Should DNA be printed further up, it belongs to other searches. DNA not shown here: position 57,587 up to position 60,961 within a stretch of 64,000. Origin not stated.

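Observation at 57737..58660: PPK1 with a 320-residue Ala-rich amphipathic C-terminal extension inside a complete polyP cluster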

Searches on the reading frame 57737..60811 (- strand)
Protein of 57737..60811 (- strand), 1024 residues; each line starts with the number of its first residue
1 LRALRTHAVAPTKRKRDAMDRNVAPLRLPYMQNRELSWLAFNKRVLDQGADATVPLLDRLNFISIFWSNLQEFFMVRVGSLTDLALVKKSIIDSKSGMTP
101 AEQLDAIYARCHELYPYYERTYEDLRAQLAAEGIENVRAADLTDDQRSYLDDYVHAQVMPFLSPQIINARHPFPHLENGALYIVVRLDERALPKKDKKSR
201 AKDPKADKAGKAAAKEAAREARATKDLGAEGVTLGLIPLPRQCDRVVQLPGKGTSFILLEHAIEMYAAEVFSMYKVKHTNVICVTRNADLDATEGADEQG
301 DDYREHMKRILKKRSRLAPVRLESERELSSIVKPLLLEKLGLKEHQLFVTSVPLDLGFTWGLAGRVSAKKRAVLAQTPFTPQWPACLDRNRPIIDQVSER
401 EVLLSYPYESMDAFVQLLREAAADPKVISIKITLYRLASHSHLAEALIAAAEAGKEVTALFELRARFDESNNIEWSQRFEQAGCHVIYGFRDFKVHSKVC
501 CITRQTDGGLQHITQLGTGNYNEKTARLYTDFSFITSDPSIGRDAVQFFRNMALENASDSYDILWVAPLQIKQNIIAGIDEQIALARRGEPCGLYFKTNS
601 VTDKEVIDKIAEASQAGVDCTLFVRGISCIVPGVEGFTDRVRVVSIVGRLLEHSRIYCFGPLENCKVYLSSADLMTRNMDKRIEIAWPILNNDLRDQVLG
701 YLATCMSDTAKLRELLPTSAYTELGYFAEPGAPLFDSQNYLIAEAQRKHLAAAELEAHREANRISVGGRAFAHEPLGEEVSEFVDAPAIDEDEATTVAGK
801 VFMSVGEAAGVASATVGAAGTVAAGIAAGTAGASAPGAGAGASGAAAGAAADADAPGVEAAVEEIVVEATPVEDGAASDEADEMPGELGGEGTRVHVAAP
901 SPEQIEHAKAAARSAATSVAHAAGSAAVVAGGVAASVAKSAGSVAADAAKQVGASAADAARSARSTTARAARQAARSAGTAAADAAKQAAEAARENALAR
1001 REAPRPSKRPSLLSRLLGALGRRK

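Call 5: search_protein_families(library=pfam, proteins=[window:57737-60811:-], max_evalue=0.01)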
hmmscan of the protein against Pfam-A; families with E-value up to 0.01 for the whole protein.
window:57737-60811:- (1024 aa): 5 families
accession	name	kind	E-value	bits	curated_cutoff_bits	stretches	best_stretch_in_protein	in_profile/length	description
PF17941.7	PP_kinase_C_1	-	1.4e-65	220.3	25.7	1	393-553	2-162/167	Polyphosphate kinase C-terminal domain 1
PF13090.12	PP_kinase_C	-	1.5e-51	174.7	25.8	1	564-723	1-160/172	Polyphosphate kinase C-terminal domain 2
PF02503.22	PP_kinase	-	2e-44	151.9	31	1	146-361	2-182/183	Polyphosphate kinase middle domain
PF13089.11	PP_kinase_N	-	1.5e-32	112.5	23.8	1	32-135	2-105/107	Polyphosphate kinase N-terminal domain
PF13091.12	PLDc_2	-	7.9e-10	39.1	27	1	429-552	11-131/132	PLD-like domain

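Call 6: search_protein_families(library=ncbifam, proteins=[window:57737-60811:-], max_evalue=0.1)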
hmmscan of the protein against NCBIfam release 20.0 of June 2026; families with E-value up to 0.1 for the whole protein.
window:57737-60811:- (1024 aa): 12 families
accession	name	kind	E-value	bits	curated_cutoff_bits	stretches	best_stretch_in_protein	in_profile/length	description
NF003927.0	PRK05443.3-6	equivalog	3.6e-247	822.3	1042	2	233-756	173-690/717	RNA degradosome polyphosphate kinase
TIGR03705.1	poly_P_kin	equivalog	1.6e-211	704.3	465.85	2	232-742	166-671/673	polyphosphate kinase 1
NF003921.0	PRK05443.2-2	subfamily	1e-204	682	701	1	29-753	21-702/707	RNA degradosome polyphosphate kinase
NF003920.0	PRK05443.2-1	equivalog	1.7e-203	677.9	935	1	30-760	11-704/719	RNA degradosome polyphosphate kinase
NF003919.0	PRK05443.1-4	equivalog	3.2e-173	577.8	908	2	234-745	193-705/730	RNA degradosome polyphosphate kinase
NF003918.0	PRK05443.1-2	subfamily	3.7e-170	567.4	691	2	233-745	184-693/697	RNA degradosome polyphosphate kinase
NF003922.0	PRK05443.2-3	equivalog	7.2e-164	546.6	981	1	22-748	43-731/735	RNA degradosome polyphosphate kinase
NF003924.0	PRK05443.3-2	equivalog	4.6e-161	537.6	1058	2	229-724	170-653/699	RNA degradosome polyphosphate kinase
NF003917.0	PRK05443.1-1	subfamily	8.1e-135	450.9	470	2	241-714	177-651/689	RNA degradosome polyphosphate kinase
NF003923.0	PRK05443.3-1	equivalog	2.8e-120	402.7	1116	2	238-711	182-653/692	RNA degradosome polyphosphate kinase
NF003926.0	PRK05443.3-4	equivalog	2.2e-114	383.2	1391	2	225-745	160-671/675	RNA degradosome polyphosphate kinase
NF003925.0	PRK05443.3-3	equivalog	6.9e-101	338.4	707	2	242-714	190-656/688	RNA degradosome polyphosphate kinase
